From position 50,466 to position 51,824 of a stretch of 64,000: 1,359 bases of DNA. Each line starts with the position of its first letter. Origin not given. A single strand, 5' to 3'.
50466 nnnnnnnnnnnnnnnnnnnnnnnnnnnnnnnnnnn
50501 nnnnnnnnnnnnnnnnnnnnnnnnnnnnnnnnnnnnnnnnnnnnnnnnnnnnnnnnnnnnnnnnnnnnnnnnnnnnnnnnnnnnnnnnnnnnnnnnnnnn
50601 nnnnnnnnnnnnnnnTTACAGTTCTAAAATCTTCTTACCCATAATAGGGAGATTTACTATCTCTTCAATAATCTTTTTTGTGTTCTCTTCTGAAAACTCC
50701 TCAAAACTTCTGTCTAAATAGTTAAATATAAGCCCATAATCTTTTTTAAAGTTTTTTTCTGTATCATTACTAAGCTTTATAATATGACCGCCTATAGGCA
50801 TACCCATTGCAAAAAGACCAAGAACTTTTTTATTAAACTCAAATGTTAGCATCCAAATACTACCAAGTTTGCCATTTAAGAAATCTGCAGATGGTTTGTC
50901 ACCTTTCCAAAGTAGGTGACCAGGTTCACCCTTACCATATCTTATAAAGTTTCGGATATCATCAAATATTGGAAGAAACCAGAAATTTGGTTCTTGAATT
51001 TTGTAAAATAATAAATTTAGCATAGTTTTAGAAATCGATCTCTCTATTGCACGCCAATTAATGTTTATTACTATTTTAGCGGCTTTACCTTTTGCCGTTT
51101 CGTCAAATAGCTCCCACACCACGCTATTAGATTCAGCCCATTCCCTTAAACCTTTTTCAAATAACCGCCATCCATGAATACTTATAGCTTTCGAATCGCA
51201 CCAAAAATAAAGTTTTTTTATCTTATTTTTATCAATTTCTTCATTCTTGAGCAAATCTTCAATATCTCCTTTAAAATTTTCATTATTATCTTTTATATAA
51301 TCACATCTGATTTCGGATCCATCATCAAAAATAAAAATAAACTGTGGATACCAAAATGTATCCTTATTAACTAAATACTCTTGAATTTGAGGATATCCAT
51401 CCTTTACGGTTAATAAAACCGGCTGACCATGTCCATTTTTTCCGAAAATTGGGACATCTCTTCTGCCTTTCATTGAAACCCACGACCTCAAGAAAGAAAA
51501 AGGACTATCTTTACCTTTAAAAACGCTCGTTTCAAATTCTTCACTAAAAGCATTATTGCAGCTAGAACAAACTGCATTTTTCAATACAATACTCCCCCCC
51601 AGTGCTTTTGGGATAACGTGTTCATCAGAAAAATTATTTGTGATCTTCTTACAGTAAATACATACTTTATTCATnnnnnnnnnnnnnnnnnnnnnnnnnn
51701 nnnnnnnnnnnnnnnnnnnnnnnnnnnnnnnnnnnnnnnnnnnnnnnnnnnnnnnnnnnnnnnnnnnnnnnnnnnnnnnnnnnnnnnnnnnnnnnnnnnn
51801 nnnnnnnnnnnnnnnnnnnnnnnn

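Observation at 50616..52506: AT-rich two-gene cassette: single-pass membrane protein plus N-terminal HNH nuclease with an unknown C-terminal domain (candidate uncharacterised defence or abortive-infection module)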

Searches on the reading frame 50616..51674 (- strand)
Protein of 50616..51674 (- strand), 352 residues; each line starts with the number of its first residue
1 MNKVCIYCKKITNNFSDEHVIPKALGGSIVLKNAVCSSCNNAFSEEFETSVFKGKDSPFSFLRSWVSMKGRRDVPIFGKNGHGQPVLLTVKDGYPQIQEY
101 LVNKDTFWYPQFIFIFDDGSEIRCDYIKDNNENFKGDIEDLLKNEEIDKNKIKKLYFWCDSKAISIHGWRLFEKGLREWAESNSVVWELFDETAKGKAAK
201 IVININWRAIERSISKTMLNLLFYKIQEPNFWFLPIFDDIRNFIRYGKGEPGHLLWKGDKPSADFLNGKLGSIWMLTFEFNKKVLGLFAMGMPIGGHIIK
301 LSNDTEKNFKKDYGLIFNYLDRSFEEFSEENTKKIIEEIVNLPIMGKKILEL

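Call 3: search_protein_families(library=pfam, proteins=[window:50616-51674:-], max_evalue=1)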
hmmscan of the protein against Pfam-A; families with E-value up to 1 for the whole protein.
window:50616-51674:- (352 aa): 4 families
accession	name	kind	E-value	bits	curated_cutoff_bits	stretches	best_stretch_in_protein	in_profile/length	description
PF14279.12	HNH_5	-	4.2e-13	49.4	27.5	1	5-48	1-48/56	HNH endonuclease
PF01844.29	HNH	-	0.023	15.3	21.4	1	5-42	1-43/47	HNH endonuclease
PF19909.4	DUF6382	-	0.046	13.8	26.7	1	88-143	78-134/163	Domain of unknown function (DUF6382)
PF02892.21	zf-BED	-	0.56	10.7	20.6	0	4-14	18-28/44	BED zinc finger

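Call 4: search_protein_families(library=padloc, proteins=[window:50616-51674:-], max_evalue=1)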
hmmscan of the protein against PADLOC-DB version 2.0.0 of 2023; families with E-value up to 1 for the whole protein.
window:50616-51674:- (352 aa): 0 families

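Call 5: search_protein_families(library=ncbifam, proteins=[window:50616-51674:-], max_evalue=1)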
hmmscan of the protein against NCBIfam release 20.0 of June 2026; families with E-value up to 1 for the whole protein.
window:50616-51674:- (352 aa): 3 families
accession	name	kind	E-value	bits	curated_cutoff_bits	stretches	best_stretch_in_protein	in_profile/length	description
NF040563.1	guided_IscB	equivalog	0.002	17.3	175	1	2-50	192-242/314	RNA-guided endonuclease IscB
NF058586.1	HNHNucHlpB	equivalog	0.045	14.2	130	1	4-41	8-45/99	HNH nuclease-like protein HlpB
NF049971.1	CRISPR_Cas9d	exception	0.07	11.7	375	1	3-38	546-586/986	type II CRISPR RNA-guided endonuclease Cas9d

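Call 6: search_protein_families(library=phrogs, proteins=[window:50616-51674:-], max_evalue=1)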
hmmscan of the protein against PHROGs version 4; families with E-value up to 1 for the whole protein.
window:50616-51674:- (352 aa): 7 families
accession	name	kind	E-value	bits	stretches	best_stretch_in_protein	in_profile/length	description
phrog_2214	-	DNA, RNA and nucleotide metabolism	0.00012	22.4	1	2-44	193-237/429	HNH endonuclease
phrog_5718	-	DNA, RNA and nucleotide metabolism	0.031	14.3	1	3-48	129-178/394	HNH endonuclease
phrog_16726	-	DNA, RNA and nucleotide metabolism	0.05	14.3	1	4-41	95-138/308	HNH endonuclease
phrog_8660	-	DNA, RNA and nucleotide metabolism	0.092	13.8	1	2-42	124-175/196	HNH endonuclease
phrog_9545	-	DNA, RNA and nucleotide metabolism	0.17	12.5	1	3-46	121-167/206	HNH endonuclease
phrog_2118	-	DNA, RNA and nucleotide metabolism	0.23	12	1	3-40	177-218/301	HNH endonuclease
phrog_14314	-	DNA, RNA and nucleotide metabolism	0.3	12.4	1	2-42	16-60/252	HNH endonuclease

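Call 7: find_homologous_proteins(query=window:50616-51674:-)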
Query window:50616-51674:- (352 aa): 8 proteins with E <= 0.001 among 1909 candidates.
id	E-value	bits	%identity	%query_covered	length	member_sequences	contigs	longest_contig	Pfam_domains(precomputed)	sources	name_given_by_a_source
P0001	3.0e-232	788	96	100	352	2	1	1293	PF14279.13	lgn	-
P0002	2.7e-202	690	84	100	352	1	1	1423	PF14279.13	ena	-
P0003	3.3e-198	676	82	100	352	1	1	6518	PF14279.13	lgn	-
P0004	2.3e-197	673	82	100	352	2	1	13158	PF14279.13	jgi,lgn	jgi:hypothetical protein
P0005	4.9e-195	666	81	100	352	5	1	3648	PF14279.13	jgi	jgi:hypothetical protein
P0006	6.8e-193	659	80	100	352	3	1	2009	PF14279.13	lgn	-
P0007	4.6e-181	620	77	100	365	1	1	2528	PF14279.13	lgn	-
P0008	2.4e-163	562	71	100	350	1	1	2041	PF14279.13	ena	-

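Call 9: find_encoding_contigs(protein=P0004, flank=8000)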
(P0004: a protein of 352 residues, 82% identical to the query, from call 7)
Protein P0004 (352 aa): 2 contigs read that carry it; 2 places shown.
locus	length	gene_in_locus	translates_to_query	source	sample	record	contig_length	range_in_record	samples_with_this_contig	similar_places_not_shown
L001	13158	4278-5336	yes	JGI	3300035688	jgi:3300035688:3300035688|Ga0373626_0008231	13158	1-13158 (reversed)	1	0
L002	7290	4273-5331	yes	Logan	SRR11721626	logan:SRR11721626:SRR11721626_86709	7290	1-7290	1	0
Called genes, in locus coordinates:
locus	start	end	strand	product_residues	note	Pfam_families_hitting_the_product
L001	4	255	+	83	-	-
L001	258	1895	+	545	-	PF01935:DUF87, PF05872:HerA_C (weak), PF13401:AAA_22 (faint)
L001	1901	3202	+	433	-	PF13589:HATPase_c_3 (weak)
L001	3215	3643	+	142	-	PF06094:GGACT, PF13772:AIG2_2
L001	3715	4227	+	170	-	-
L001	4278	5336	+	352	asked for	PF14279:HNH_5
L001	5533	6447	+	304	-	-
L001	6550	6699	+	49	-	-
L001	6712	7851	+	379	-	PF13271:DUF4062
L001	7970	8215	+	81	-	-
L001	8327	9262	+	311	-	PF14022:DUF4238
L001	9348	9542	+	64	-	PF13560:HTH_31 (weak), PF12844:HTH_19 (weak), PF01381:HTH_3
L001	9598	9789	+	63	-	-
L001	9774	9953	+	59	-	PF12728:HTH_17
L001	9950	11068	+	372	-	PF00589:Phage_integrase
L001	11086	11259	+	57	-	-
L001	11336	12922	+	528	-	PF00239:Resolvase, PF07508:Recombinase, PF13408:Zn_ribbon_recom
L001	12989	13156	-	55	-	?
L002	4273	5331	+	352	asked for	PF14279:HNH_5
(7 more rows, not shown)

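Call 11: find_encoding_contigs(protein=P0003, flank=8000)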
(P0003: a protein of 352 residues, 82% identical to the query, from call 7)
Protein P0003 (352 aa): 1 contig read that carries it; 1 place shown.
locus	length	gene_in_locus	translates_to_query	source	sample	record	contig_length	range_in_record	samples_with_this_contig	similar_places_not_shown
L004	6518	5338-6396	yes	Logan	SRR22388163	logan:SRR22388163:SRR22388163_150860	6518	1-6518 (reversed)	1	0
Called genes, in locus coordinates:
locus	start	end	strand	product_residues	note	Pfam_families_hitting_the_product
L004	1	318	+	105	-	?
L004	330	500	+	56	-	-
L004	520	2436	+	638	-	PF02463:SMC_N, PF13175:AAA_15, PF13476:AAA_23, PF13514:AAA_27 (faint), PF13555:AAA_29 (faint), PF28175:T4SS_LegC2C7 (weak), PF13166:AAA_13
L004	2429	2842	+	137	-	PF27807:DNA_S_mod_dnd_assoc_4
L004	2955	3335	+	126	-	PF12643:MazG-like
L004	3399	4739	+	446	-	PF13175:AAA_15, PF13304:AAA_21, PF13175:AAA_15, PF12476:DUF3696 (weak)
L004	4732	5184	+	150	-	-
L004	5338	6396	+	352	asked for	PF14279:HNH_5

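Call 12: find_encoding_contigs(protein=P0005, flank=5000)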
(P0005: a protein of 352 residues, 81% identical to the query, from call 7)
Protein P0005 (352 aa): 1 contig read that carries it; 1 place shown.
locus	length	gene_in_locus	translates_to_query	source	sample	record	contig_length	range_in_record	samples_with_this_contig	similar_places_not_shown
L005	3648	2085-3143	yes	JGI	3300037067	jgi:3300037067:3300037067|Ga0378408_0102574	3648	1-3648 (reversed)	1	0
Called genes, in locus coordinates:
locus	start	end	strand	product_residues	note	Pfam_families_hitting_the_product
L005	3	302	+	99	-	?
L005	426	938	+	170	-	-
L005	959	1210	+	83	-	-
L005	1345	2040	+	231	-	-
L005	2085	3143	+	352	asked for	PF14279:HNH_5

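Call 35: predict_structure(alignment_id=A1)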
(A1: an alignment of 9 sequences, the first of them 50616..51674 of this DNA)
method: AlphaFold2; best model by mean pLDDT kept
length: 352 residues; sequences in the alignment: 9
mean_pLDDT: 44.8   pTM: 0.32
mean pLDDT of the five models: 44.8, 42.4, 41.3, 39.8, 39.7
residues with pLDDT >= 90: 5; 70-90: 64; 50-70: 36; < 50: 247
segments of 3 or more residues with pLDDT < 50: 18-31, 40-107, 164-166, 192-352
pLDDT, mean of each block of 10 residues (from residue 1): 59 59 35 56 35 39 39 33 32 34 46 82 75 83 89 80 55 84 82 36 33 39 28 25 28 25 27 26 28 25 30 24 31 40 32 30
secondary structure, 60 per line:
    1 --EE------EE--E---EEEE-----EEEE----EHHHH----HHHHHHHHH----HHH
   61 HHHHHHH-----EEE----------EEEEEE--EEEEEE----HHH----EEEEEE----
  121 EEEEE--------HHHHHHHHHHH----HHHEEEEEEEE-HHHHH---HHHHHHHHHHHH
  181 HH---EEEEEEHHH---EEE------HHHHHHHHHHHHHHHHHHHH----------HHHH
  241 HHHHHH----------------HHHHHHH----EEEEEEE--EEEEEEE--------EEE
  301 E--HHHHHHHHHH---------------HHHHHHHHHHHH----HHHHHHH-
elements in order: E19-22 E28-31 H37-40 H45-53 H58-67 E73-75 E86-91 E94-99 E111-116 E121-125 H134-144 E152-159 H161-165 H169-182 E186-191 E198-200 H207-226 H237-246 H263-269 E274-280 E283-289 E298-301 H304-313 H329-340 H345-351

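Call 37: search_protein_representatives(alignment_id=A1)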
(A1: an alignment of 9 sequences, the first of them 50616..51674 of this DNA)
Query: 9 sequences, 352 profile positions. Proteins with E-value up to 0.001 (for the whole library): 691; up to 1e-10: 17; up to 1e-30: 4. The best 150 are listed.
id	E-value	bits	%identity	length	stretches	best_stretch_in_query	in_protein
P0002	1.2e-215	731.7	-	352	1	1-352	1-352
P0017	4.1e-77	276.0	-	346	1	3-351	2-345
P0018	2.9e-52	194.3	-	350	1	2-343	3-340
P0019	4.5e-33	131.1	-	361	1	5-323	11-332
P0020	3.8e-30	121.5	-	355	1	5-326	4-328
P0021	1.0e-26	110.2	-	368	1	2-303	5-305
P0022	2.4e-25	105.7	-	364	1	5-303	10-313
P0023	1.2e-21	93.6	-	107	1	4-102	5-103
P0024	6.7e-20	87.8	-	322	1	4-248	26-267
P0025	9.4e-19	84.0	-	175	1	5-170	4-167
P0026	2.4e-18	82.7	-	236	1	3-179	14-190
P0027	5.8e-18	81.5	-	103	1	4-98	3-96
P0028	4.8e-17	78.4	-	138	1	5-120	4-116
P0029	1.1e-14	70.7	-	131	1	5-96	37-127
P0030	1.8e-14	70.0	-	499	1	5-314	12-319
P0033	2.7e-10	56.2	-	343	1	4-307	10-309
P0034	3.5e-10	55.8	-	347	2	3-69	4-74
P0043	4.0e-09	52.4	-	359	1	5-265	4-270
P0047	5.7e-09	51.9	-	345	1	3-251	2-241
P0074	4.1e-08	49.0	-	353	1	4-262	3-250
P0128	9.0e-07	44.6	-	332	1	4-324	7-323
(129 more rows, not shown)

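Call 39: search_protein_families(library=padloc, alignment_id=A3, max_evalue=0.001)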
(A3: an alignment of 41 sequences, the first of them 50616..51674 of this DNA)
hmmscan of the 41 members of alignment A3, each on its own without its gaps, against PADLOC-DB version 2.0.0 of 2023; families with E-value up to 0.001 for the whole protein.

A. member 1, window:50616-51674:- (352 aa): 0 families

B. families by the number of members that match (of 41 scanned): 5 families
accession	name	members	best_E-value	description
PDLC00325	PtuB1|PtuB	3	1.7e-05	Unknown function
PDLC00335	PtuB1|PtuB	2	0.00013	Unknown function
PDLC00345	PtuB1|PtuB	2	0.00029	Unknown function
PDLC00337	PtuB1|PtuB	1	0.00047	Unknown function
PDLC02139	Csn2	1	0.00086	-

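Call 40: search_protein_families(library=pfam, alignment_id=A3, max_evalue=0.001)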
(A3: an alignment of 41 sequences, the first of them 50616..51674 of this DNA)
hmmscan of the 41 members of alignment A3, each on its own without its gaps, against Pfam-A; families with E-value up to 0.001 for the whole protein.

A. member 1, window:50616-51674:- (352 aa): 1 family
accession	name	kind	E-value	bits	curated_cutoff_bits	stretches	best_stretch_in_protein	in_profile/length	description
PF14279.12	HNH_5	-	4.2e-13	49.4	27.5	1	5-48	1-48/56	HNH endonuclease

B. families by the number of members that match (of 41 scanned): 2 families
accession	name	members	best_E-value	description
PF14279.12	HNH_5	40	3.1e-14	HNH endonuclease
PF01844.29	HNH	3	0.00013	HNH endonuclease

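Call 41: search_solved_structures(query=A3, max_evalue=1, show_alignments=2)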
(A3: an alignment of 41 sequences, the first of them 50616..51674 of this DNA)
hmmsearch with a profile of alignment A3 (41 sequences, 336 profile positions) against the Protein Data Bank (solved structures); distinct sequences matched with E-value up to 1: 1.
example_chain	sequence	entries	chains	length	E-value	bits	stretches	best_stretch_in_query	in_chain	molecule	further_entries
4h9d_A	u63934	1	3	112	0.15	15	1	5-47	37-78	HNH endonuclease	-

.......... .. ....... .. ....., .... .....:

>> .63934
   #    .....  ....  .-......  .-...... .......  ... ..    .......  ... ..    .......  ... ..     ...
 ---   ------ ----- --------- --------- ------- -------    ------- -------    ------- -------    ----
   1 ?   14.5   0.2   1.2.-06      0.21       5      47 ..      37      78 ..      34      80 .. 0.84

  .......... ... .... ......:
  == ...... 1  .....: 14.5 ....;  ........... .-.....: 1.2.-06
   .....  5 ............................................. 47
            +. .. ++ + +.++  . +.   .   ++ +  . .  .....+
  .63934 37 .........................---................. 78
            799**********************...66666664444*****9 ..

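Call 48: search_dna_similar(query=window:50616-51674:-, collection=plasmids, mode=protein, max_evalue=0.001, max_rows=25)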
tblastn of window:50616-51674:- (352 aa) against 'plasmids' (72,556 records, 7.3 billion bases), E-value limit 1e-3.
Records with a match: 1; places in all: 1; records where one place covers at least 80% of the query: 0.
Best place of each record, by identity: <60% 1.
By first word of the organism name: Methanothermobacter 1.
By predicted mobility (MOB-suite, as given by PLSDB): non-mobilizable 1.
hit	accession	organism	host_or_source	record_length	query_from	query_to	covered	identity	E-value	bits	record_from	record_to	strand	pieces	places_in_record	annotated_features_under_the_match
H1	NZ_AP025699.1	Methanothermobacter tenebrarum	-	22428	4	53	14%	48.1%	1e-5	55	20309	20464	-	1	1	HNH endonuclease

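Call 49: search_dna_similar(query=window:50616-51674:-, collection=phages, mode=protein, max_evalue=0.001, max_rows=25)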
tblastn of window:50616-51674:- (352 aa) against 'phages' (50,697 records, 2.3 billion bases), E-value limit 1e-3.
No match.

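Call 63: predict_structure(alignment_id=A3)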
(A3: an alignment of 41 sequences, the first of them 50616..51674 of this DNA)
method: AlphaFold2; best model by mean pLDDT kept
length: 352 residues; sequences in the alignment: 41
mean_pLDDT: 90.1   pTM: 0.85
mean pLDDT of the five models: 90.1, 89.8, 89.2, 89.0, 88.8
residues with pLDDT >= 90: 229; 70-90: 107; 50-70: 16; < 50: 0
segments of 3 or more residues with pLDDT < 50: none
pLDDT, mean of each block of 10 residues (from residue 1): 92 97 93 97 95 87 86 85 88 91 89 97 88 89 96 96 88 95 96 67 84 97 95 95 96 82 80 93 93 85 75 92 93 93 91 89
secondary structure, 60 per line:
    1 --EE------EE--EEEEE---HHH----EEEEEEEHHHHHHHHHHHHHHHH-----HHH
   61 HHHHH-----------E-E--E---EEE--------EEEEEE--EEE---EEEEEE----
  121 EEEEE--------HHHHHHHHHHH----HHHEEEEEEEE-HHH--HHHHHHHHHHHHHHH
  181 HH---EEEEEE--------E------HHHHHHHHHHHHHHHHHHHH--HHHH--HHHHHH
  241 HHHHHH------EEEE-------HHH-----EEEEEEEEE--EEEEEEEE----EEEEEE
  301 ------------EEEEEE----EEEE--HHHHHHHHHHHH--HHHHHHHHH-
elements in order: E15-19 E30-36 H37-52 H58-65 E86-88 E97-102 E105-107 E111-116 E121-125 H134-144 E152-159 H166-182 E186-191 H207-226 H229-232 H235-246 E253-256 E272-280 E283-290 E295-300 E313-318 E323-326 H329-340 H343-351

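Call 69: fold_search(model_id=the predicted structure, library=pdb)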
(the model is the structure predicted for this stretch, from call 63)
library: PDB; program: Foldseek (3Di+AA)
matches with E <= 10: 223; with E <= 0.001: 0
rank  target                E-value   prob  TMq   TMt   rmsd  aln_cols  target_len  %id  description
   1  4bro_B                2.0e-01  0.15  0.16  0.16  17.1       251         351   12  Legionella pneumophila NTPDase1 crystal form IV (part-open) (released 2013-07-17)
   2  9dr0_B                4.8e-01  0.08  0.08  0.08  12.6        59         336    8  Hare calicivirus protruding domain (released 2024-10-30)
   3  7c2f_B                5.7e-01  0.35  0.12  0.42  11.8        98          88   10  Crystal Structure of the Thorarchaeota ProGel/rabbit actin complex (released 2020-08-05)
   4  3clo_A                6.4e-01  0.20  0.13  0.17   9.2        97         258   20  Crystal structure of putative transcriptional regulator containing a LuxR DNA binding domain (NP_811094.1) from Bacter (released 2008-04-01)
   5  8k4q_A                7.6e-01  0.08  0.10  0.15   8.9        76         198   12  Crystal structure of nanobody HuNb103 bound to human interleukin-4 receptor subunit alpha (released 2024-06-26)
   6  2r41_D                8.1e-01  0.18  0.13  0.34   6.5        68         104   12  Crystal structure of the protein of unknown function from Enterococcus faecalis (released 2007-09-11)
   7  3clo_C                8.5e-01  0.16  0.13  0.17   9.2        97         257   20  Crystal structure of putative transcriptional regulator containing a LuxR DNA binding domain (NP_811094.1) from Bacter (released 2008-04-01)
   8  6vsv                  1.0e+00  0.13  0.13  0.28   7.2        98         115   10  Crystal structure of a disease mutant of the Voltage-gated Sodium Channel Beta 4 subunit extracellular domain (released 2020-08-26)
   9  4bre_A                1.0e+00  0.06  0.14  0.14  21.3       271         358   11  Legionella pneumophila NTPDase1 crystal form II (closed) in complex with transition state mimic adenosine 5'phosphovan (released 2013-07-17)
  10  2r41_A                1.2e+00  0.13  0.10  0.28   7.0        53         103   15  Crystal structure of the protein of unknown function from Enterococcus faecalis (released 2007-09-11)
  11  7mqy                  1.2e+00  0.06  0.10  0.10   7.7        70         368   16  Zebrafish CNTN4 APLP2 complex (released 2022-01-05)
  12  9i3h_B                1.2e+00  0.05  0.07  0.05  12.4        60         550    7  CP of RHDV mutant - N15 (released 2025-11-26)
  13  6izo_A                1.3e+00  0.08  0.10  0.09   7.5        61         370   15  Crystal structure of DNA polymerase sliding clamp from Caulobacter crescentus (released 2019-11-27)
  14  9i8j_A                1.3e+00  0.06  0.07  0.08  11.8        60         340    7  AB Spike of RHDV mutant N15 (released 2025-12-03)
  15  2r41_C                1.4e+00  0.16  0.10  0.29   3.9        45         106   13  Crystal structure of the protein of unknown function from Enterococcus faecalis (released 2007-09-11)
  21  5wjo_A                1.5e+00  0.07  0.11  0.18   6.6        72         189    7  Crystal structure of the unliganded PG90 TCR (released 2017-10-25)
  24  5ln3_L                1.9e+00  0.06  0.09  0.09  10.1        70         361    8  The human 26S Proteasome at 6.8 Ang. (released 2017-03-22)
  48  6blr_B                2.7e+00  0.03  0.11  0.16  12.8       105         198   11  Crystal Structure of IAg7 in complex with insulin mimotope p8E9E6SS (released 2017-12-20)
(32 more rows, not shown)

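Call 72: fold_search(model_id=the predicted structure, library=viral)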
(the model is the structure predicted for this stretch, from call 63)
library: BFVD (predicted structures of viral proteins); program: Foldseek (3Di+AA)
matches with E <= 10: 883; with E <= 0.001: 0
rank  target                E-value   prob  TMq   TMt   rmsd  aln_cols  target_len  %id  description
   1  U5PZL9                2.3e-02  1.00  0.19  0.52   3.1        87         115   13  Uncharacterized protein [Acinetobacter phage Presley]
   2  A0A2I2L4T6            3.7e-02  0.82  0.17  0.25  13.5       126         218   13  F-box domain-containing protein [Orpheovirus IHUMI-LCC2]
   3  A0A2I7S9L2            4.6e-02  0.14  0.12  0.10  20.4       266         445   10  (no name in the UniProt tables at hand)
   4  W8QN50                5.2e-02  0.85  0.12  0.21  10.9        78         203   15  Proliferating cell nuclear antigen [Chloriridovirus anopheles1]
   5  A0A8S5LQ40            9.8e-02  0.77  0.14  0.32  10.1        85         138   13  Uncharacterized protein [Myoviridae sp. ct0f722]
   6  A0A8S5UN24            1.0e-01  0.15  0.10  0.10  13.2        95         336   14  NTP-PPase-like protein [Siphoviridae sp. ctzr51]
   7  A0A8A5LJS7            1.2e-01  0.14  0.10  0.26  14.6        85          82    9  (no name in the UniProt tables at hand)
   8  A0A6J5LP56            1.2e-01  0.15  0.10  0.11  14.3       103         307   10  Uncharacterized protein [uncultured Caudovirales phage]
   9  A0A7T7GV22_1          1.7e-01  0.35  0.14  0.04  17.1       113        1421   12  Putative replicase [Laksystermes virus]
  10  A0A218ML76            1.8e-01  0.25  0.11  0.18   7.8        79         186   10  Uncharacterized protein [uncultured virus]
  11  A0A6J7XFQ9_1          1.8e-01  0.21  0.19  0.06  19.6       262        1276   11  RadC-like JAB domain containing protein [uncultured Caudovirales phage]
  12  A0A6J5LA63            2.1e-01  0.23  0.11  0.18   7.8        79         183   10  Uncharacterized protein [uncultured Caudovirales phage]
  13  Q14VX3                2.3e-01  0.14  0.12  0.21   8.9        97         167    7  ORF133 [Ranid herpesvirus 2]
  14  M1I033                3.0e-01  0.12  0.10  0.07  18.1        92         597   10  (no name in the UniProt tables at hand)
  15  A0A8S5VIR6            3.3e-01  0.05  0.10  0.13  24.2       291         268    8  (no name in the UniProt tables at hand)
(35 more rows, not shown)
